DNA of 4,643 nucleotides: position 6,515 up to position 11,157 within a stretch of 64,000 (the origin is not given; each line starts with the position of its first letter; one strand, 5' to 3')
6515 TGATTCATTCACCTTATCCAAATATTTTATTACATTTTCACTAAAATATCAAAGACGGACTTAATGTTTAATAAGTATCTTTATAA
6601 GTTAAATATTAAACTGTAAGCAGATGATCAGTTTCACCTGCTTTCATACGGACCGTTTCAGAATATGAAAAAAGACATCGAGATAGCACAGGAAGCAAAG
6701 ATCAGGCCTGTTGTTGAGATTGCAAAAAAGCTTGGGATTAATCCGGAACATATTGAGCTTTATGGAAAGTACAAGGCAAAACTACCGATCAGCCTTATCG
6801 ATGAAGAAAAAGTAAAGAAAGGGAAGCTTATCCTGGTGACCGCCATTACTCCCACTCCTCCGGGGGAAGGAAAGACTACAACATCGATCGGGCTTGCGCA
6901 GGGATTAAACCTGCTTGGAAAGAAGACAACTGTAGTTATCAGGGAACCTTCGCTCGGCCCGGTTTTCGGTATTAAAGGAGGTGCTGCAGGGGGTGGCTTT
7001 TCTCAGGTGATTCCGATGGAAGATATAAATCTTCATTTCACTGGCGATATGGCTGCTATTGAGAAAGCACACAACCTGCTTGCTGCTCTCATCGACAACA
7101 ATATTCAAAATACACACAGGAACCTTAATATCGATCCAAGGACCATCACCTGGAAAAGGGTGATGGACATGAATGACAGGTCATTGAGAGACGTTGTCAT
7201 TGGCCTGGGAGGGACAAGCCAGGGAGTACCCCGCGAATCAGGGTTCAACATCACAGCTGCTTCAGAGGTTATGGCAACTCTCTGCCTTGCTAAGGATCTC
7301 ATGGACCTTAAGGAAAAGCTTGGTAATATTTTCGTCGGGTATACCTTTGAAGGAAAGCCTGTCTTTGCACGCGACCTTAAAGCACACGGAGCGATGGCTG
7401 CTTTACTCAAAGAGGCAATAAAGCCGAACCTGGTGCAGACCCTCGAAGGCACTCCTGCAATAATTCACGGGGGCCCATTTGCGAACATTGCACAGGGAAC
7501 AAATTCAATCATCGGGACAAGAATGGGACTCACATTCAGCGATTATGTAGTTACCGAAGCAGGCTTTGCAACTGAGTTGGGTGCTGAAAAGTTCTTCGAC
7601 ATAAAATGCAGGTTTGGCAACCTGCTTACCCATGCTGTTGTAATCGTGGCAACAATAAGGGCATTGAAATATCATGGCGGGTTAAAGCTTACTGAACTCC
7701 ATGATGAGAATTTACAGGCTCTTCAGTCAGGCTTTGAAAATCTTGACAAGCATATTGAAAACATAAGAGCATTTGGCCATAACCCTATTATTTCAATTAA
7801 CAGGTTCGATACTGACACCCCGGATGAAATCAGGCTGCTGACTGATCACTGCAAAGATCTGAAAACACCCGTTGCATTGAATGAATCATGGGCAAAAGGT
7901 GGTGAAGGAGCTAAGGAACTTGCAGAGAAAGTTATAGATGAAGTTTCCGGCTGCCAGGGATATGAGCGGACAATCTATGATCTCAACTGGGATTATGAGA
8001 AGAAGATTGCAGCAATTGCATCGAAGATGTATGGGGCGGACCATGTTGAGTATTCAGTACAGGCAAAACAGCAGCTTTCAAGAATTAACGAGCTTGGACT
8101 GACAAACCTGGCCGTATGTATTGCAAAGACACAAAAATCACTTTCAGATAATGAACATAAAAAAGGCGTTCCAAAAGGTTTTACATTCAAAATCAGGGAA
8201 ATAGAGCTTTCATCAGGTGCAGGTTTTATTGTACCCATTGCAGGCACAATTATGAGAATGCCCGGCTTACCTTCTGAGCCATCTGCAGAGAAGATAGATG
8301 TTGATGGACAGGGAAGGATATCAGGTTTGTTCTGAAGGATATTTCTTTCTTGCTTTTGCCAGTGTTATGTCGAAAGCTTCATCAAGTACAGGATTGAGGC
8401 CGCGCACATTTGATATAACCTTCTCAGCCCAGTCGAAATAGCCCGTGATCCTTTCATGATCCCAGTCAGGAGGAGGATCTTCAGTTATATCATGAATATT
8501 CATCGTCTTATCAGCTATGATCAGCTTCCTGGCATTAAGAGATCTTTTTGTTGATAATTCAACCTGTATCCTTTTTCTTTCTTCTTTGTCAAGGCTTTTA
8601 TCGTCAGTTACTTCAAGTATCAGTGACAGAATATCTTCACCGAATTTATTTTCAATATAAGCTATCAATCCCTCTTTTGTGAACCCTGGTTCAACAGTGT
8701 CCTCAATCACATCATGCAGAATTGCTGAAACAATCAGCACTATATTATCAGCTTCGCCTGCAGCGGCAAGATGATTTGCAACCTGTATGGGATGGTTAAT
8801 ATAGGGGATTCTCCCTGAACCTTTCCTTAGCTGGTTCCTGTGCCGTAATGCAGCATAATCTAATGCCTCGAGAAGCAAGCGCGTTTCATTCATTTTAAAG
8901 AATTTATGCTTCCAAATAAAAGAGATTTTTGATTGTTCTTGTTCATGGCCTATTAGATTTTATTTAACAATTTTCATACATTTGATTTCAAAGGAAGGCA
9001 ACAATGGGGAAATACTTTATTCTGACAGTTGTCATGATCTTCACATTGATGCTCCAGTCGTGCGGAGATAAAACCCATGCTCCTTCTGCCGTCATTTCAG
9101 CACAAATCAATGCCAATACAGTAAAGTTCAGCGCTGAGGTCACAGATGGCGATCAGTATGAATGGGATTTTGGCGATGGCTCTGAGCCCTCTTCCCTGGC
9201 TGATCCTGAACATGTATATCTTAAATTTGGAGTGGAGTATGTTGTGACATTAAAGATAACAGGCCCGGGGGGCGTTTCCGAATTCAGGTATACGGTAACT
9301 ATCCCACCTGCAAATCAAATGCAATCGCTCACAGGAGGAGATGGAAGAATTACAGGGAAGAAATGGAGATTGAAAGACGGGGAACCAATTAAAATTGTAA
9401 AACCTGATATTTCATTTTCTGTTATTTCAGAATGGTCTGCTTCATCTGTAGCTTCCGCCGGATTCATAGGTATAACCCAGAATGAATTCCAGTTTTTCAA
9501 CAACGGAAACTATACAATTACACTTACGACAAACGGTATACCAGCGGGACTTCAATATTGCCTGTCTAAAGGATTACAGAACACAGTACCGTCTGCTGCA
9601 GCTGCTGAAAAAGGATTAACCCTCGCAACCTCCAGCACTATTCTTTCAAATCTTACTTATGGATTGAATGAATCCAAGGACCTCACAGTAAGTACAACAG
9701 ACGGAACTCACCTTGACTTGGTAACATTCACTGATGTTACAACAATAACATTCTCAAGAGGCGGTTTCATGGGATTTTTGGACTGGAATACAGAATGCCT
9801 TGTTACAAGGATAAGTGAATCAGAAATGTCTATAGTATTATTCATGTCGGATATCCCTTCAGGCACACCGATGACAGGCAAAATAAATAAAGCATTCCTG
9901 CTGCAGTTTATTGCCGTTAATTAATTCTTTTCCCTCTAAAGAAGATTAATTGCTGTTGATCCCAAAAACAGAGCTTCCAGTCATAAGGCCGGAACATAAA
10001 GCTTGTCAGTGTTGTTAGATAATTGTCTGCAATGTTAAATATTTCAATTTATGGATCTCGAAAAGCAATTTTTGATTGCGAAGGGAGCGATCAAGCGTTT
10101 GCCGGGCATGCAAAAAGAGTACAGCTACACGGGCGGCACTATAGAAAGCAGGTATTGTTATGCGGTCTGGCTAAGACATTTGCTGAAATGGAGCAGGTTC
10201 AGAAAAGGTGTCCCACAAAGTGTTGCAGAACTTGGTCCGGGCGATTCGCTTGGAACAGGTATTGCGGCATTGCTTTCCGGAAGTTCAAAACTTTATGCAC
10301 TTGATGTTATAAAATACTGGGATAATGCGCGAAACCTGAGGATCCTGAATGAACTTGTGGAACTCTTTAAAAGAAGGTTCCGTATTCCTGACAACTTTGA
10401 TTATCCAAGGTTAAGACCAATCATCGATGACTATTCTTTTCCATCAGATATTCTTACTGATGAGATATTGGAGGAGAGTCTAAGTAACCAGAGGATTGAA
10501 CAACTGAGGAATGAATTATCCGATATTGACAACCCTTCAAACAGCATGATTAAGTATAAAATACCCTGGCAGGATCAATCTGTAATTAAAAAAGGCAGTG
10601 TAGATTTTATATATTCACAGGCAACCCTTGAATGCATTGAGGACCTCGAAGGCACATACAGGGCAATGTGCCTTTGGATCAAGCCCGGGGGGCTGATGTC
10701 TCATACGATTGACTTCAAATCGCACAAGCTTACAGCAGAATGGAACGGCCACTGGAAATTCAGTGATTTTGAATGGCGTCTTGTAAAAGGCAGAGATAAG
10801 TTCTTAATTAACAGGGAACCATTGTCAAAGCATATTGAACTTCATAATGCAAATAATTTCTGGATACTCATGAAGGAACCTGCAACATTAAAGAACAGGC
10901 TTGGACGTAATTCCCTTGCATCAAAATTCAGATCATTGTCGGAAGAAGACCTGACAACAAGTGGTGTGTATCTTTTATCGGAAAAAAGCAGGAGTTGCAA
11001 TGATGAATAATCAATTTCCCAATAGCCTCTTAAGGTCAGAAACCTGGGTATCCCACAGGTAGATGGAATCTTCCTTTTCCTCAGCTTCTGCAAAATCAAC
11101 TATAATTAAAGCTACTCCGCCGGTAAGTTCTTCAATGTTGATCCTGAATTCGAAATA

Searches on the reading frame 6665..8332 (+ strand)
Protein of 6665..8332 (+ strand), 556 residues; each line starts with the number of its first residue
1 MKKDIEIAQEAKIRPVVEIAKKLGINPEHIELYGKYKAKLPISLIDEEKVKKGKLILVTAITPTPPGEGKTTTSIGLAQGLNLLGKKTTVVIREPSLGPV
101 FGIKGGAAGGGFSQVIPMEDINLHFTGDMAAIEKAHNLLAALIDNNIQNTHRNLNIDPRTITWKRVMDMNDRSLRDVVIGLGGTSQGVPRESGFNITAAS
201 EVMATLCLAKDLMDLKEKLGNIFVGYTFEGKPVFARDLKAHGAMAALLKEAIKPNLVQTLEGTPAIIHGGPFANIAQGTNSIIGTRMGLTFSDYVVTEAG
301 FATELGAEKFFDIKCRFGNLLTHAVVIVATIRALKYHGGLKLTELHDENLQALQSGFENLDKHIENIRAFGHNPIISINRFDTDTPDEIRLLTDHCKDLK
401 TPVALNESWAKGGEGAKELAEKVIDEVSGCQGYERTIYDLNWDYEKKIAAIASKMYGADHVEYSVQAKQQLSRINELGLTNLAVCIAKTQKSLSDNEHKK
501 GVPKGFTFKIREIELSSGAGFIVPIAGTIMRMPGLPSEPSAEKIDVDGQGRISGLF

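Call 21: search_protein_families(library=pfam, proteins=[window:6665-8332:+], max_evalue=0.001)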
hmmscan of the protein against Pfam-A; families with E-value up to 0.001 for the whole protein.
window:6665-8332:+ (556 aa): 1 family
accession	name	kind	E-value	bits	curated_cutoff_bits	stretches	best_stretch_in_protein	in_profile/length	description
PF01268.25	FTHFS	-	3.3e-256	851.3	27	1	2-556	1-556/556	Formate--tetrahydrofolate ligase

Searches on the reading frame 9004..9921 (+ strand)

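Call 21: search_protein_families(library=pfam, proteins=[window:9004-9921:+], max_evalue=0.001)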
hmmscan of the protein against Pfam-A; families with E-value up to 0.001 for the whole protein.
window:9004-9921:+ (306 aa): 2 families
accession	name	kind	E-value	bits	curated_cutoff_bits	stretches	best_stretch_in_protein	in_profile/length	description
PF18911.6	PKD_4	-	4.5e-11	43.1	27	1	26-97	3-80/85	PKD domain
PF00801.26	PKD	-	8e-08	32.6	23.5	1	38-99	15-79/80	PKD domain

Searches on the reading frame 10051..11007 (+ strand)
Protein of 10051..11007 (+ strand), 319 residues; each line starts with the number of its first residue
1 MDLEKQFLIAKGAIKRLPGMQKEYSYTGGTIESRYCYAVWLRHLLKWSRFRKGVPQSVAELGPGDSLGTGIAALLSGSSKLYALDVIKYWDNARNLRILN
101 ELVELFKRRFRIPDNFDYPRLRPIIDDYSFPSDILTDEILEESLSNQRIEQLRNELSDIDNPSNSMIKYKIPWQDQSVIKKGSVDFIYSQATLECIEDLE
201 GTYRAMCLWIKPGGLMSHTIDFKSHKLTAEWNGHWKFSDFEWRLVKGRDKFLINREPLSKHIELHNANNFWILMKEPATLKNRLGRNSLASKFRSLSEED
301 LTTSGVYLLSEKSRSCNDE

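Call 21: search_protein_families(library=pfam, proteins=[window:10051-11007:+], max_evalue=0.001)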
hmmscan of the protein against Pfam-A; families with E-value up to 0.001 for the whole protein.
window:10051-11007:+ (319 aa): 1 family
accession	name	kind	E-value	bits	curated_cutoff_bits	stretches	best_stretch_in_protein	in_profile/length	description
PF13489.12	Methyltransf_23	-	0.00073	19.7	27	1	164-240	77-137/164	Methyltransferase domain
